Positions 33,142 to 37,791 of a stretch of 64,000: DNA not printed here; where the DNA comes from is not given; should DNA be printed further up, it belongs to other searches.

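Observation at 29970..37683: Tandem duplicated giant PKD + LVIVD-repeat surface protein genes with duplicated flanks and patches of near-identical DNA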

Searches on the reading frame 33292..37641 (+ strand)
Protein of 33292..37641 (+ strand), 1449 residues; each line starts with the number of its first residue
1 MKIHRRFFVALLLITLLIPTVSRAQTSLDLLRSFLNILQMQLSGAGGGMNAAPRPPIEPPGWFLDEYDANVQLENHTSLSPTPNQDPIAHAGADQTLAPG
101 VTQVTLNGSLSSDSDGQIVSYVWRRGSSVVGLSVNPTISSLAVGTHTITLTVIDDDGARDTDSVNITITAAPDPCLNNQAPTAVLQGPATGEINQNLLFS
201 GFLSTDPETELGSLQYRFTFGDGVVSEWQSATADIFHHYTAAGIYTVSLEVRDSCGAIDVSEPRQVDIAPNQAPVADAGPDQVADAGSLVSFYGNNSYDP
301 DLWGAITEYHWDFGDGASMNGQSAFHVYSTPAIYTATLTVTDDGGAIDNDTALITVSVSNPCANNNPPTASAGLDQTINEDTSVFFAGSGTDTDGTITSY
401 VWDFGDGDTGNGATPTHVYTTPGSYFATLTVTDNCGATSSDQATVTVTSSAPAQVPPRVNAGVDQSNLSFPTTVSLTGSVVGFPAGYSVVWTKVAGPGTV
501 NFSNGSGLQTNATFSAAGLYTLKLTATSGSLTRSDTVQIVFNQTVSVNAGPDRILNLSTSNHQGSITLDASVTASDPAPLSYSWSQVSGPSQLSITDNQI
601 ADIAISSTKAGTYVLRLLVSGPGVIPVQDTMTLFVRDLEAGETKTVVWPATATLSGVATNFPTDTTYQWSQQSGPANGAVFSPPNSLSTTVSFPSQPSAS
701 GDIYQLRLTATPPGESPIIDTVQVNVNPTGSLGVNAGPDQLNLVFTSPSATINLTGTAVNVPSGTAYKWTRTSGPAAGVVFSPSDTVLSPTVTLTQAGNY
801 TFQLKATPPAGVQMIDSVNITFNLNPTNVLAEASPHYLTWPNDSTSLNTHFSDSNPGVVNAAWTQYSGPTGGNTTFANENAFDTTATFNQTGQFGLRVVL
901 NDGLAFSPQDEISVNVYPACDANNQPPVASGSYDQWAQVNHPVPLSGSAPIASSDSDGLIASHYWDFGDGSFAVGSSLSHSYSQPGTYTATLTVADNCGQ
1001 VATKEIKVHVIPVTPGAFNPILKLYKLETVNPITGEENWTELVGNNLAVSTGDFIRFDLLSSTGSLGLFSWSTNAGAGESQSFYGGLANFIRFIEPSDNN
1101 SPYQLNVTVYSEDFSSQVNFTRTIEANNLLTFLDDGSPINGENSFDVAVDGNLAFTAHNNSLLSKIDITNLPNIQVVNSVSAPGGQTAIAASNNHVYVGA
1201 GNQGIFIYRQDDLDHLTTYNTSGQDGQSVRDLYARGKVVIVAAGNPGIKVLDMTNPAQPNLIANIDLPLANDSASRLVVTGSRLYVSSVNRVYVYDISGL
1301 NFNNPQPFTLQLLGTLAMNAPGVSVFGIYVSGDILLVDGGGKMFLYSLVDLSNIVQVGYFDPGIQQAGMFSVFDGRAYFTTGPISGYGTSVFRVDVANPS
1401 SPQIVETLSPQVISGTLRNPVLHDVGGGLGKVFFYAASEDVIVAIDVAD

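Call 10: search_protein_families(library=pfam, proteins=[window:33292-37641:+], max_evalue=0.01)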
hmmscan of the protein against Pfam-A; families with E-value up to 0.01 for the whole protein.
window:33292-37641:+ (1449 aa): 7 families
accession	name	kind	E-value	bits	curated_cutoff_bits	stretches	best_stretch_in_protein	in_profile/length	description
PF18911.6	PKD_4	-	1.8e-92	304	27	5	365-447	1-83/85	PKD domain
PF22352.2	K319L-like_PKD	-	1.2e-72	240.4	27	7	91-168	1-84/84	K319L-like, PKD domain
PF00801.26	PKD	-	2.7e-57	191.1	23.5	5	934-1003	8-74/80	PKD domain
PF18981.6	InlK_D3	-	3.6e-05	24.2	25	0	983-1010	47-75/75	Internalin K domain (D3/D4)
PF07495.19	Y_Y_Y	-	0.00053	20.3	26.6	0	791-821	31-61/65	Y_Y_Y domain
PF06832.18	BiPBP_C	-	0.008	16.5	26.8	0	142-166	70-90/90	Penicillin-Binding Protein C-terminus Family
PF24107.1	DUF7382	-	0.0082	16.4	27.4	0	129-162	3-36/65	Domain of unknown function (DUF7382)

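Call 19: find_encoding_contigs(protein=window:33292-37641:+, flank=10000, max_places=6)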
Protein window:33292-37641:+ (1449 aa): no gene with exactly this product is on record in the collection.

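Call 20: find_homologous_proteins(query=window:33292-37638:+, max_evalue=1e-10)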
Query window:33292-37638:+ (1449 aa): 2664 proteins with E <= 1e-10 among 8000 candidates; the best 120 are listed.
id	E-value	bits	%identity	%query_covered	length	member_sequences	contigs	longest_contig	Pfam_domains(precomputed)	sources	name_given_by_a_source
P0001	0.0e+0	3228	100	100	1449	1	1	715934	PF22352.3,PF00801.27,PF18911.7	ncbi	-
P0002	0.0e+0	1367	49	81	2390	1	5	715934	PF22352.3,PF00801.27,PF18911.7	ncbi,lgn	-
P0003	0.0e+0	1281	29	65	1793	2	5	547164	PF07495.20,PF21027.4,PF14347.12,PF22352.3,PF00801.27,PF19077.7,PF18911.7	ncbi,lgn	-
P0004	0.0e+0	1058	29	62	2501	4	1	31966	PF00801.27,PF18981.7,PF22021.3,PF00047.32,PF02010.22,PF16967.12,PF18911.7,PF21027.4,PF22352.3,PF17963.8,PF13927.13,PF13027.12,PF05345.19,PF19077.7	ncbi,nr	ncbi:PKD domain-containing protein, partial [Candidatus Bathyarchaeota archaeon]|nr:PKD domain-conta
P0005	8.4e-272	923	30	92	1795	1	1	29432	PF07495.20,PF21027.4,PF22352.3,PF00801.27,PF18911.7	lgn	-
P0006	8.4e-270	917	28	64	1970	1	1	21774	PF07495.20,PF15418.13,PF14347.12,PF00801.27,PF18981.7,PF23194.2,PF02010.22,PF16967.12,PF18911.7,PF21027.4,PF22352.3,PF05345.19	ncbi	-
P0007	1.1e-263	897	30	63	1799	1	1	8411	PF21027.4,PF22352.3,PF00801.27,PF08309.18,PF18911.7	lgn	-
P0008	1.9e-260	886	31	63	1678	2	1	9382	PF21027.4,PF22352.3,PF00801.27,PF05345.19,PF18911.7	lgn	-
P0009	1.9e-256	873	30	93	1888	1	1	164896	PF07495.20,PF21027.4,PF22352.3,PF00801.27,PF18981.7,PF17963.8,PF08309.18,PF18911.7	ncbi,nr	ncbi:MAG: hypothetical protein CHACPFDD_02635 [Phycisphaerae bacterium]|nr:hypothetical protein [Phy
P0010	4.5e-237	808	30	69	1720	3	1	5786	PF15418.13,PF14347.12,PF00801.27,PF18981.7,PF23194.2,PF24107.2,PF16967.12,PF18911.7,PF21027.4,PF22352.3,PF13027.12,PF05345.19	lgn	-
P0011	7.3e-235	801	28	64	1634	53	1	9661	PF07495.20,PF21027.4,PF14347.12,PF22352.3,PF00801.27,PF18981.7,PF02010.22,PF18911.7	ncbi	-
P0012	9.5e-235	801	30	63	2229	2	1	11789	PF13229.13,PF21027.4,PF22352.3,PF00801.27,PF18981.7,PF17963.8,PF05345.19,PF28492.1,PF02010.22,PF05048.20,PF18911.7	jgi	-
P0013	9.1e-230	784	26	65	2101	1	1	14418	PF07495.20,PF21027.4,PF14347.12,PF22352.3,PF00801.27,PF18981.7,PF13027.12,PF02010.22,PF16967.12,PF18911.7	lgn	-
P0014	6.7e-227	775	27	66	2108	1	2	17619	PF07495.20,PF21027.4,PF15418.13,PF14347.12,PF22352.3,PF00801.27,PF18981.7,PF16403.12,PF23722.2,PF02010.22,PF18911.7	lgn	-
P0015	1.9e-225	770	29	63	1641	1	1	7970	PF23860.2,PF15418.13,PF14347.12,PF00801.27,PF18981.7,PF23194.2,PF16403.12,PF02010.22,PF16967.12,PF18911.7,PF21027.4,PF22352.3,PF05345.19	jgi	jgi:PKD repeat protein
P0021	1.2e-218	747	51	31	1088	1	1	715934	PF22352.3,PF00801.27,PF08309.18,PF02010.22,PF18911.7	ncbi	-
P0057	1.7e-191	657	32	82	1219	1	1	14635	PF07495.20,PF22352.3,PF00801.27,PF08309.18,PF18911.7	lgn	-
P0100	1.4e-179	618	31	74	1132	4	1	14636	PF07495.20,PF21027.4,PF22352.3,PF00801.27,PF08309.18,PF18911.7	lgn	-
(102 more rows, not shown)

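Call 21: find_encoding_contigs(protein=P0002, flank=10000, max_places=6)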
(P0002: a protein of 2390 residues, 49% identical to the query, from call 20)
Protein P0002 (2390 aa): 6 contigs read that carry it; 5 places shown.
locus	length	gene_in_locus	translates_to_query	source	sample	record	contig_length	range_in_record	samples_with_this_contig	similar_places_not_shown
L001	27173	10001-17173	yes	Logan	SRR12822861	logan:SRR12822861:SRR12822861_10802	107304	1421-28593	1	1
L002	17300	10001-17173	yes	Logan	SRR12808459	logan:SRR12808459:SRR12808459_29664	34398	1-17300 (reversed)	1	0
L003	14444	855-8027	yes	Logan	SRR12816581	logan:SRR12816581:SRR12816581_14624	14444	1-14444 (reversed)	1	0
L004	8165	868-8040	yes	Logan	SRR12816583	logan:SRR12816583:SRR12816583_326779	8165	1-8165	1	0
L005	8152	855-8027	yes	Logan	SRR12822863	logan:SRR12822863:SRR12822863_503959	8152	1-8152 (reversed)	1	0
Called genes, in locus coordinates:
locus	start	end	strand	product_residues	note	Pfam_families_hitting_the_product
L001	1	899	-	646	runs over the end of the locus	PF00580:UvrD-helicase, PF13245:AAA_19, PF13604:AAA_30 (faint), PF01443:Viral_helicase1 (faint), PF13361:UvrD_C, PF13538:UvrD_C_2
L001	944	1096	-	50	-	-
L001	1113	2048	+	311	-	PF01476:LysM, PF23446:LysM1_NFP_LYK (faint), PF23473:LysM3_LYK4_5 (weak), PF01476:LysM, PF01551:Peptidase_M23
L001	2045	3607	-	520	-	PF13541:ChlI, PF00158:Sigma54_activat (faint), PF00493:MCM, PF01078:Mg_chelatase, PF07728:AAA_5, PF13335:Mg_chelatase_C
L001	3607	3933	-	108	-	PF01258:zf-dskA_traR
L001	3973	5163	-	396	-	-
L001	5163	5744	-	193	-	-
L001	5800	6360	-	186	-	PF01936:NYN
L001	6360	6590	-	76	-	PF00312:Ribosomal_S15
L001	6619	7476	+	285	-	PF13102:Phage_int_SAM_5 (weak), PF13495:Phage_int_SAM_4, PF02899:Phage_int_SAM_1, PF00589:Phage_integrase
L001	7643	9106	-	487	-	PF01743:PolyA_pol, PF12627:PolyA_pol_RNAbd, PF01966:HD, PF13735:tRNA_NucTran2_2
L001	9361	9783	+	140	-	PF02021:UPF0102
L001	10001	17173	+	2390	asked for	PF00801:PKD, PF18911:PKD_4, PF22352:K319L-like_PKD, PF00801:PKD, PF18911:PKD_4, PF00801:PKD, PF18911:PKD_4, PF22352:K319L-like_PKD, +3 more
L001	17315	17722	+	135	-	PF07884:VKOR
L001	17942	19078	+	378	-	PF01168:Ala_racemase_N, PF00842:Ala_racemase_C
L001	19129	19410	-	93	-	PF18291:HU-HIG (weak), PF00216:Bac_DNA_binding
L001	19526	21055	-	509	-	PF12072:RNase_Y_N, PF00013:KH_1 (weak), PF01966:HD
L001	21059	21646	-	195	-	PF00574:CLP_protease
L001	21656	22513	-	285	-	PF05697:Trigger_N, PF05698:Trigger_C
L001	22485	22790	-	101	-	-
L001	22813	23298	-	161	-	-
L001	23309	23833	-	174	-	PF00719:Pyrophosphatase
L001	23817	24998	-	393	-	PF08529:NusA_N, PF00575:S1, PF13184:KH_NusA_1st, PF26594:KH_NusA_2nd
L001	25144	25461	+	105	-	-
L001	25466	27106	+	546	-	PF13884:Peptidase_S74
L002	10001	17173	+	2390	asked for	PF00801:PKD, PF18911:PKD_4, PF22352:K319L-like_PKD, PF00801:PKD, PF18911:PKD_4, PF00801:PKD, PF18911:PKD_4, PF22352:K319L-like_PKD, +3 more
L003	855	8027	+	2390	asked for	PF00801:PKD, PF18911:PKD_4, PF22352:K319L-like_PKD, PF00801:PKD, PF18911:PKD_4, PF00801:PKD, PF18911:PKD_4, PF22352:K319L-like_PKD, +3 more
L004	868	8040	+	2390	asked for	PF00801:PKD, PF18911:PKD_4, PF22352:K319L-like_PKD, PF00801:PKD, PF18911:PKD_4, PF00801:PKD, PF18911:PKD_4, PF22352:K319L-like_PKD, +3 more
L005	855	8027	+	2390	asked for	PF00801:PKD, PF18911:PKD_4, PF22352:K319L-like_PKD, PF00801:PKD, PF18911:PKD_4, PF00801:PKD, PF18911:PKD_4, PF22352:K319L-like_PKD, +3 more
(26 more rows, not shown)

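Call 22: list_cluster_members(proteins=[P0001, P0002, P0021, P0003])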
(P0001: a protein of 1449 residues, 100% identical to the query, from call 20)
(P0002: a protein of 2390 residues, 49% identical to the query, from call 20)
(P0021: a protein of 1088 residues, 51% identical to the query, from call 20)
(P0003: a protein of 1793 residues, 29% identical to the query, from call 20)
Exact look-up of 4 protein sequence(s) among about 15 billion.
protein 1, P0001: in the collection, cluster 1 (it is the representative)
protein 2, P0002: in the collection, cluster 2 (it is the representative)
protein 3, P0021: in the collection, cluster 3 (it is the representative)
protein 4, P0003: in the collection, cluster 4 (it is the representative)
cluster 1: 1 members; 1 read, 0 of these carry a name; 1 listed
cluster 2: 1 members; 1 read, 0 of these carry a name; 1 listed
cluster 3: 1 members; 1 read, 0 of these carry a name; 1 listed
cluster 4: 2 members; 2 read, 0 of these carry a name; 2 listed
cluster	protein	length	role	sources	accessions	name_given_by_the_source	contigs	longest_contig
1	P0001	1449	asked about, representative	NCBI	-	-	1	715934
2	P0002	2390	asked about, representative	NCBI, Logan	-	-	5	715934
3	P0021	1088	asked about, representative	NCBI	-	-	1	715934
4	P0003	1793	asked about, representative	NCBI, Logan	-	-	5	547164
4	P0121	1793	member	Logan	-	-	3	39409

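Call 26: find_encoding_contigs(protein=P0001, flank=2000, max_places=4)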
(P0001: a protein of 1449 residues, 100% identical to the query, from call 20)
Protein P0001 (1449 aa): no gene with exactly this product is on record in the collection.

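Call 27: find_encoding_contigs(protein=P0021, flank=2000, max_places=4)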
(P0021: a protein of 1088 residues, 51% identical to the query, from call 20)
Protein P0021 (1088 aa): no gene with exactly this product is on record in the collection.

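Call 45: search_protein_families(library=pfam, proteins=[L001:16100-17170:+], max_evalue=1)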
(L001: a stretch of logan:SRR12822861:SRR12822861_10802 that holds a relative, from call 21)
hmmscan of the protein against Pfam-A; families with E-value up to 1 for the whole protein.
L001:16100-17170:+ (357 aa): 2 families
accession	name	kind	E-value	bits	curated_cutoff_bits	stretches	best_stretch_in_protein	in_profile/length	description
PF03478.24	Beta-prop_KIB1-4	-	0.017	15.1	27.4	0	320-354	103-138/242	KIB1-4 beta-propeller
PF23635.1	Beta-prop_AT5G49610-like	-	0.16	11.6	27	1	331-354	108-131/274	F-box protein AT5G49610-like, beta-propeller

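Call 46: search_protein_families(library=ncbifam, proteins=[window:33292-37638:+, P0002], max_evalue=0.01)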
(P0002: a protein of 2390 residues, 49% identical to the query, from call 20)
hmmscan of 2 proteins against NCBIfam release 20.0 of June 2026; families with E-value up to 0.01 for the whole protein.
window:33292-37638:+ (1449 aa): 6 families
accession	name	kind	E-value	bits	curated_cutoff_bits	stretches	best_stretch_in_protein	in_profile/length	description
NF038112.1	myxo_dep_M36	subfamily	2.2e-46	157.7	1500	3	80-452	1184-1568/1604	myxosortase-dependent M36 family metallopeptidase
TIGR00864.1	PCC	subfamily_domain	2.4e-11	40.8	1861.4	2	214-451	1252-1476/2700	polycystin cation channel protein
NF041578.1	betaarabinsidaseHypBA2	equivalog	1.5e-10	39.3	3200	2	858-932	1075-1150/1709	beta-L-arabinobiosidase HypBA2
NF058578.1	CPR_pilus_PamR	equivalog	4.1e-08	32.4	300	0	973-1002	201-230/297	pilus system RbmA-like protein PamR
TIGR03769.1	P_ac_wall_RPT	domain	8e-06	26.3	30.9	0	511-541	6-39/41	TIGR03769 domain-containing protein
NF033932.1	LapB_rpt_80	domain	0.0093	16.2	45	0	144-179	1-37/83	LapB repeat-containing protein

P0002 (2390 aa): 3 families
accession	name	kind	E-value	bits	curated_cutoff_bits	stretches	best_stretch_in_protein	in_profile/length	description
NF038112.1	myxo_dep_M36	subfamily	8.7e-78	261.8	1500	6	150-471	1186-1500/1604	myxosortase-dependent M36 family metallopeptidase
NF041578.1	betaarabinsidaseHypBA2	equivalog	7e-59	199.4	3200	8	437-534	1037-1131/1709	beta-L-arabinobiosidase HypBA2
NF038111.1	rhom_dep_M36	equivalog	1e-13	49.7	1700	2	171-254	1203-1285/1315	rhombosortase-dependent M36 family metallopeptidase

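Call 54: find_encoding_contigs(protein=window:33589-37641:+, flank=5000, max_places=10)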
Protein window:33589-37641:+ (1350 aa): 1 contig read that carries it; 1 place shown.
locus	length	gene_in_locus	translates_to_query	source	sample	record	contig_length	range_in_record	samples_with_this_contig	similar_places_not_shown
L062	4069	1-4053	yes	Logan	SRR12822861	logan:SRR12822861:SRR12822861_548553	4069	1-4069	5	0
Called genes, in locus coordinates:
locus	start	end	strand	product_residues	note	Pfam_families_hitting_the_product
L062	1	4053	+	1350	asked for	?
